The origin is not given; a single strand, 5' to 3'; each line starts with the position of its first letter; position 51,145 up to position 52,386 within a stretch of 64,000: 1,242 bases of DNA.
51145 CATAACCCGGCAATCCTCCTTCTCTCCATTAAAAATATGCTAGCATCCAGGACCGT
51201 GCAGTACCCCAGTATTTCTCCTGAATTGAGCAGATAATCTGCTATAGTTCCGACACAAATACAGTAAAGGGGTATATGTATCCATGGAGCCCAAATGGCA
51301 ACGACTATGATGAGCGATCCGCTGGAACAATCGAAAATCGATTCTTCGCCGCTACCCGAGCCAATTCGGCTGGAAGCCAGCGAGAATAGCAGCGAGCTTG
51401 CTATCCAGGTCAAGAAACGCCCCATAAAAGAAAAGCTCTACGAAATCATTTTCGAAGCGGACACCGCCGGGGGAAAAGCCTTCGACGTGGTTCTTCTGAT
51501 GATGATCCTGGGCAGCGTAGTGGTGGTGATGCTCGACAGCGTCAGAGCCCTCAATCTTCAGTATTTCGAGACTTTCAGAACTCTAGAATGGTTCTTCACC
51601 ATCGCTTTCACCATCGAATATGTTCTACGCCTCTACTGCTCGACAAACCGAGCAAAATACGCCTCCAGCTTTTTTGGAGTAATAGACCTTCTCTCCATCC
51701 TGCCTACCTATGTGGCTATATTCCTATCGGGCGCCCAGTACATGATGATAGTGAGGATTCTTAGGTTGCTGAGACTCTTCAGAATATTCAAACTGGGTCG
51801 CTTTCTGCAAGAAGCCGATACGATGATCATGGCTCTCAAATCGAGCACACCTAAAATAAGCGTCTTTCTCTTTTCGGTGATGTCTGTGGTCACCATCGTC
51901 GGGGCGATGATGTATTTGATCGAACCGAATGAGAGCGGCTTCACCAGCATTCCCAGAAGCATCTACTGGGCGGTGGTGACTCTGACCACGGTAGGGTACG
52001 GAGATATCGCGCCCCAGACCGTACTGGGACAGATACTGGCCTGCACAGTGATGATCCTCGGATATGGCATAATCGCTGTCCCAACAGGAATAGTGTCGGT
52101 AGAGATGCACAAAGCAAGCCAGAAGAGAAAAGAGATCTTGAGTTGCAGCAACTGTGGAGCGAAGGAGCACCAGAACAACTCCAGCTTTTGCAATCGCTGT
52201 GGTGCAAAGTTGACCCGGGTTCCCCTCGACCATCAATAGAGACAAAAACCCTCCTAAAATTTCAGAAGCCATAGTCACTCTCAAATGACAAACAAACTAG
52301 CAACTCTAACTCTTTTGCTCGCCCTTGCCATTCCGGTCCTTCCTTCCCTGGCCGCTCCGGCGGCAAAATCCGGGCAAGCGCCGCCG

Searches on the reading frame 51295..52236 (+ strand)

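Call 9: search_protein_families(library=pfam, proteins=[window:51295-52236:+])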
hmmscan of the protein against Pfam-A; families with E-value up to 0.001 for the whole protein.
window:51295-52236:+ (314 aa): 2 families
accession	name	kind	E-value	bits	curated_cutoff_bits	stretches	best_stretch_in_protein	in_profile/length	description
PF00520.37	Ion_trans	-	2.7e-33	115.6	25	1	61-277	2-239/241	Ion transport protein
PF07885.22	Ion_trans_2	-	7.4e-14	51.8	22.5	1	196-267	3-73/79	Ion channel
